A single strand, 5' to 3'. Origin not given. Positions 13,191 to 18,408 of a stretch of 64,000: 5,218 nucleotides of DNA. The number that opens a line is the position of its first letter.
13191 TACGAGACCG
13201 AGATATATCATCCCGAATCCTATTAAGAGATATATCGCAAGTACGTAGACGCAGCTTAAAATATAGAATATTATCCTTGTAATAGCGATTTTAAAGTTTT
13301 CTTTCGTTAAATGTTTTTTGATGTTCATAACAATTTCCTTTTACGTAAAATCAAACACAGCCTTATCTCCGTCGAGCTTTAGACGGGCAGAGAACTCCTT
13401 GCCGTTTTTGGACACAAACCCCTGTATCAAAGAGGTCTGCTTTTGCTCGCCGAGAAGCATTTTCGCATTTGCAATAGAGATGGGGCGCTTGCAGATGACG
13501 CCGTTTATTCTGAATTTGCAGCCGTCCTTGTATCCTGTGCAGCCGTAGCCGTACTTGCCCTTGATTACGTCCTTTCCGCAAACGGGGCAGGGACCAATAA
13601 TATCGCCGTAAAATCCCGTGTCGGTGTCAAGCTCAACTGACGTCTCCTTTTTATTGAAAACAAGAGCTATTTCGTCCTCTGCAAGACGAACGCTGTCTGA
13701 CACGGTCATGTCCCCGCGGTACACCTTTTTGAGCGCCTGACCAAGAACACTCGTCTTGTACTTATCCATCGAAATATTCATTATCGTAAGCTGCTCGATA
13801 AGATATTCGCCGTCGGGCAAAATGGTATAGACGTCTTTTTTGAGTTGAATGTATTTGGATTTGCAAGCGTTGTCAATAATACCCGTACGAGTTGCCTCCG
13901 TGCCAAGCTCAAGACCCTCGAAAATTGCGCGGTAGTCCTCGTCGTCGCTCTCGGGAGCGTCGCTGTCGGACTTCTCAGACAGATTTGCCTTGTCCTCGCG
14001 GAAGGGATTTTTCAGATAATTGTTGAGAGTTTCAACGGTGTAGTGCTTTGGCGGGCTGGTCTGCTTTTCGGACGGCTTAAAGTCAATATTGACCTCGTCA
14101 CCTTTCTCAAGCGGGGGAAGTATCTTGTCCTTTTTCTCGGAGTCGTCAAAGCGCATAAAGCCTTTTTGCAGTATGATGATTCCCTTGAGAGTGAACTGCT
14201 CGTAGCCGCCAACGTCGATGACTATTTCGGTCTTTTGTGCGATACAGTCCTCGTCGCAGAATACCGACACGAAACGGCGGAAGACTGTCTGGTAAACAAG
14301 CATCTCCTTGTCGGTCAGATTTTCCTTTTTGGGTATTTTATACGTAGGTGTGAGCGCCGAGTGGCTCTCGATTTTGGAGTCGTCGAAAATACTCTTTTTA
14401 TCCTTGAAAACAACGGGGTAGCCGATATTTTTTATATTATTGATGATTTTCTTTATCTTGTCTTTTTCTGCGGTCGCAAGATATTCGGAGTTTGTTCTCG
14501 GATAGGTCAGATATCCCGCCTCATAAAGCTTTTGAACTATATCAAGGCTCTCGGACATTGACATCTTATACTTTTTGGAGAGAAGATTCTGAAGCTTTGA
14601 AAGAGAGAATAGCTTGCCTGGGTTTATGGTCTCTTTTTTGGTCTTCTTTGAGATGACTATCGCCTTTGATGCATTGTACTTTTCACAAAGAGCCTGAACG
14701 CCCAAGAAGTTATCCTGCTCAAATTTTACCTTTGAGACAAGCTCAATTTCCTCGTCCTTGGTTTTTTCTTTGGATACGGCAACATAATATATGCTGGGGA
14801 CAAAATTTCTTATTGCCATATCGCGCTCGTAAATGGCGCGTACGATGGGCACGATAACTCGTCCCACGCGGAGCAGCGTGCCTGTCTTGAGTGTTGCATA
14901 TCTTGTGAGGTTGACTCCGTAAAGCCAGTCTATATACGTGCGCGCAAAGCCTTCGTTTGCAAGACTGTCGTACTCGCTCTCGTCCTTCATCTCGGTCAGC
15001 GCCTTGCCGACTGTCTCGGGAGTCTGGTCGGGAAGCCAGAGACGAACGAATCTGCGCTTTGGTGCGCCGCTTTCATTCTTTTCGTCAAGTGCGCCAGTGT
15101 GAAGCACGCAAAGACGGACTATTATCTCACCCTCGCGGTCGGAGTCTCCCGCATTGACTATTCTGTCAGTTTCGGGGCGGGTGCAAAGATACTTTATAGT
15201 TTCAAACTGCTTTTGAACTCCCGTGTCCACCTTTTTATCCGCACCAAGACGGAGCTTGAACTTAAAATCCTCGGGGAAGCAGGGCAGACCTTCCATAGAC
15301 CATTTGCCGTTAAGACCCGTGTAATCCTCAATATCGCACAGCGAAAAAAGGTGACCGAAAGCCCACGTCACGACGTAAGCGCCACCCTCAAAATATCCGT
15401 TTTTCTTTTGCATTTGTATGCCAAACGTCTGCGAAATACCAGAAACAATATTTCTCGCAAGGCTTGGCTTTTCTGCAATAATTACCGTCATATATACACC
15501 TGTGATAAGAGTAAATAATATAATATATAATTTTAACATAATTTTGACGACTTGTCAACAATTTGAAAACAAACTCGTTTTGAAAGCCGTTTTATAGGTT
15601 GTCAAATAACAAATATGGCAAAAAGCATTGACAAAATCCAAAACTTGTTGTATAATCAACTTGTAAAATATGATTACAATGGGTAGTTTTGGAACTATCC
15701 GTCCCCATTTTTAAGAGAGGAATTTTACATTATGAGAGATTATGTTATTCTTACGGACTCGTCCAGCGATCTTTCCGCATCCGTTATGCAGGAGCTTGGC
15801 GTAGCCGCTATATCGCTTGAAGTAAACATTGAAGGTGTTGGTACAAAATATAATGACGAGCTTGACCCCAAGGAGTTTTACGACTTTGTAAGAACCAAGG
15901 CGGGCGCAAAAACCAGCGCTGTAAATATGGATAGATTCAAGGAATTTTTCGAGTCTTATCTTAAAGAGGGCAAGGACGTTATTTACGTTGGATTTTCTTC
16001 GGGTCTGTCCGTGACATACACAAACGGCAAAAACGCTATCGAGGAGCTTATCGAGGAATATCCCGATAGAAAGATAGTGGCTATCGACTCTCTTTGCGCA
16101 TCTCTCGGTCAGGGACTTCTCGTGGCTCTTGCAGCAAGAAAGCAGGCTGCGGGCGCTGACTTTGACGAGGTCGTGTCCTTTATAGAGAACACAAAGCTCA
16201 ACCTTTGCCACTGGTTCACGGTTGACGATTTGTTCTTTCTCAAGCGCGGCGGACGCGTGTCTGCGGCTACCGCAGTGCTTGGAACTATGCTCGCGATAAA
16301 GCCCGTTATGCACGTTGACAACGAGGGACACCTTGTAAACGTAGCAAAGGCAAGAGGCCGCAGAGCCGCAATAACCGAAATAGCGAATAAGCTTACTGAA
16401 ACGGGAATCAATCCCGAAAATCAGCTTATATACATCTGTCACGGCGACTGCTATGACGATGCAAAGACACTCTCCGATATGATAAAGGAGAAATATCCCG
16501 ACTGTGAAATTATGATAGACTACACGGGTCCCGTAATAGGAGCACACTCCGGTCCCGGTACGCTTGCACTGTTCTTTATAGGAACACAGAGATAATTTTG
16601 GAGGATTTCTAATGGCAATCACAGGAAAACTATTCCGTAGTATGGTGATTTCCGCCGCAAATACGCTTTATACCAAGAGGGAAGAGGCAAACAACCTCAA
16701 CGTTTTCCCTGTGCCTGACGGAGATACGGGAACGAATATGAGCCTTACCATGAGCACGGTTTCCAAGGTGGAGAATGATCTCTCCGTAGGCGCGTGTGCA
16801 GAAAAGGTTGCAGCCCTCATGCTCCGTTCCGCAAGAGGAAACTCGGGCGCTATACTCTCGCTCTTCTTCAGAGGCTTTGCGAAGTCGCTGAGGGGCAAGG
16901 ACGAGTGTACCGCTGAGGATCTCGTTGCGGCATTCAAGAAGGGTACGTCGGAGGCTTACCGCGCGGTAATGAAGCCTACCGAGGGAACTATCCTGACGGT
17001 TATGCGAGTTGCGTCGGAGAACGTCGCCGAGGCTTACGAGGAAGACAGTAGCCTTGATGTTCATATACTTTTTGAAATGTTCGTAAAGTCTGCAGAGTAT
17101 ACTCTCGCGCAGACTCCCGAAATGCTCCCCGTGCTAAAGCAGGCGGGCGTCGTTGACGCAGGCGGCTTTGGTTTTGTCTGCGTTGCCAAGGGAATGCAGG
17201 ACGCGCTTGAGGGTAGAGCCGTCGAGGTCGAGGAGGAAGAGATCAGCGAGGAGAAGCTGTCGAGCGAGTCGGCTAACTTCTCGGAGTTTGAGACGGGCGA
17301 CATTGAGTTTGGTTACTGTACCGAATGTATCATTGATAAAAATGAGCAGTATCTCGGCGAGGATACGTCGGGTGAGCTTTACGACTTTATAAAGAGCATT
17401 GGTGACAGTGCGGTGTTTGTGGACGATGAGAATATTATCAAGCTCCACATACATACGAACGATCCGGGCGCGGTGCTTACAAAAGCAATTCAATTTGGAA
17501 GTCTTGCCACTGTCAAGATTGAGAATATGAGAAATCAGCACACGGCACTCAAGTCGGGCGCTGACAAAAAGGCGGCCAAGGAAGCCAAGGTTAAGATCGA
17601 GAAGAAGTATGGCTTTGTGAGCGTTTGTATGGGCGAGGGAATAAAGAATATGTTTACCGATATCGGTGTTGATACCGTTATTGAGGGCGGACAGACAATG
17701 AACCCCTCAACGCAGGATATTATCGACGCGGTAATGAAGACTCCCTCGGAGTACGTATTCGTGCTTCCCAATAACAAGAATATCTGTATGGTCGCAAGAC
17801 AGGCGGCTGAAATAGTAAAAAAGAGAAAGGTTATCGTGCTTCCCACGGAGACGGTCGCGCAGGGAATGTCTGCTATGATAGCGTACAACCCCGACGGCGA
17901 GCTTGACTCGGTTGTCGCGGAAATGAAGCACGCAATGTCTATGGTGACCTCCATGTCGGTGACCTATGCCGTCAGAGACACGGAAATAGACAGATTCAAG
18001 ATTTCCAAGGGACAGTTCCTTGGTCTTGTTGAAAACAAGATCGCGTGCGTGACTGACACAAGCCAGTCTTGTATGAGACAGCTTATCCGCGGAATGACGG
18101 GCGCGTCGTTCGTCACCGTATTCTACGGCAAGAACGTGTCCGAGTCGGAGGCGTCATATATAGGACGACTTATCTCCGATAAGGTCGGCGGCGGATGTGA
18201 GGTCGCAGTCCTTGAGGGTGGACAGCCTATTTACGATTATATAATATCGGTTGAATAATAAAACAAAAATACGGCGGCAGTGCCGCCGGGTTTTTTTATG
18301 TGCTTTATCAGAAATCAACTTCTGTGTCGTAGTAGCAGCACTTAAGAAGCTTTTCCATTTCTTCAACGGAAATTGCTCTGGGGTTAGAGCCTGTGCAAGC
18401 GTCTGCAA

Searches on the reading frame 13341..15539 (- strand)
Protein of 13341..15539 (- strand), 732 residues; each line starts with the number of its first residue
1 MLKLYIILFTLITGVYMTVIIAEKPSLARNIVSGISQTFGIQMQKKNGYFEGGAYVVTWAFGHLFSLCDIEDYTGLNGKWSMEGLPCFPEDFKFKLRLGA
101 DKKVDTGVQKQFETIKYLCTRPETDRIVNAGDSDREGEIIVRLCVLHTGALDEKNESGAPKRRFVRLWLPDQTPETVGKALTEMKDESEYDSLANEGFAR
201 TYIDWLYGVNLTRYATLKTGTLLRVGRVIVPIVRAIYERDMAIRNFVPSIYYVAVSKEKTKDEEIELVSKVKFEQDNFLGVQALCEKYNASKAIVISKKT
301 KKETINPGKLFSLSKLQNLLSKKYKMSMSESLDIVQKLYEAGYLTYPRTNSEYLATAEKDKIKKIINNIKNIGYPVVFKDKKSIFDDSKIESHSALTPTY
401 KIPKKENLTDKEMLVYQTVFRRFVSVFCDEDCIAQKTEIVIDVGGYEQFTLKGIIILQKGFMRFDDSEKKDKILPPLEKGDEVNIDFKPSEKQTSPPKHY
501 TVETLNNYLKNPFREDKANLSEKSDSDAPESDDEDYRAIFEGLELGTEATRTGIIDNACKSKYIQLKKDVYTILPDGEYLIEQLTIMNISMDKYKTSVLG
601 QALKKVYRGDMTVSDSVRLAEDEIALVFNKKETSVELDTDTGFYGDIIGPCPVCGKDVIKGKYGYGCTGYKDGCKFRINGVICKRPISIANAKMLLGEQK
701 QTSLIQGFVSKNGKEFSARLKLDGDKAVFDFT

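Call 52: search_protein_families(library=pfam, proteins=[window:13341-15539:-], max_evalue=0.00001)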
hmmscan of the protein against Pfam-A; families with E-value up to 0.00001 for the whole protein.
window:13341-15539:- (732 aa): 3 families
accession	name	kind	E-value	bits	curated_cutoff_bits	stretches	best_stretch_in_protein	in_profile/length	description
PF01131.25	Topoisom_bac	-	3.1e-79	267.3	35.1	1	189-615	2-408/411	DNA topoisomerase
PF13342.12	Toprim_Crpt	-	2.8e-17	62.9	32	1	673-731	1-59/60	C-terminal repeat of topoisomerase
PF01751.28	Toprim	-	4.9e-07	30.3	23.1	1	18-145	1-77/96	Toprim domain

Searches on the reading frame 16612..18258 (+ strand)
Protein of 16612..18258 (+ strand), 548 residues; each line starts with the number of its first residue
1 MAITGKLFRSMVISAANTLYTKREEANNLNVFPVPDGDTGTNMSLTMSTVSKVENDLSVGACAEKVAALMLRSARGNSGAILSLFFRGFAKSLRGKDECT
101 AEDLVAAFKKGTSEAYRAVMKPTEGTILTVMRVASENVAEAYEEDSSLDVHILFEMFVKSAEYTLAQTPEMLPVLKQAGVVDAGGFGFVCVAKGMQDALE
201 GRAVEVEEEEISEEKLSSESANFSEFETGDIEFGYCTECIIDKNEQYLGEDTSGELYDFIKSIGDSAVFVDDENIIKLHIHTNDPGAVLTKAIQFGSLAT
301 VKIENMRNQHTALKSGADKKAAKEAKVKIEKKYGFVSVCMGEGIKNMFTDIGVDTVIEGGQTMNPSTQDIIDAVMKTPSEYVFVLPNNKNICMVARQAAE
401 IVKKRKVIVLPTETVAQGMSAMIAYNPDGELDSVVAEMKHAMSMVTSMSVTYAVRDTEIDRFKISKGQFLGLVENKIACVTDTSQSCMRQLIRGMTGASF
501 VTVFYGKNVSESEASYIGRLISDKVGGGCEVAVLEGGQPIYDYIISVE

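Call 52: search_protein_families(library=pfam, proteins=[window:16612-18258:+], max_evalue=0.00001)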
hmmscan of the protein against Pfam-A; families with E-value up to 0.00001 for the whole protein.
window:16612-18258:+ (548 aa): 3 families
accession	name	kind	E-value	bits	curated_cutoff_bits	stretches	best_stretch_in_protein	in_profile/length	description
PF13684.11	FakA-like_C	-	2.6e-74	249.7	23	1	334-548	1-216/216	Fatty acid kinase subunit A-like, C-terminal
PF02734.22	Dak2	-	6.1e-40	137.4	27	1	33-196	1-173/174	DAK2 domain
PF21645.3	FakA-like_M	-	6.3e-27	93.7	24.9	1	232-311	1-78/80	Fatty acid kinase subunit A-like, middle domain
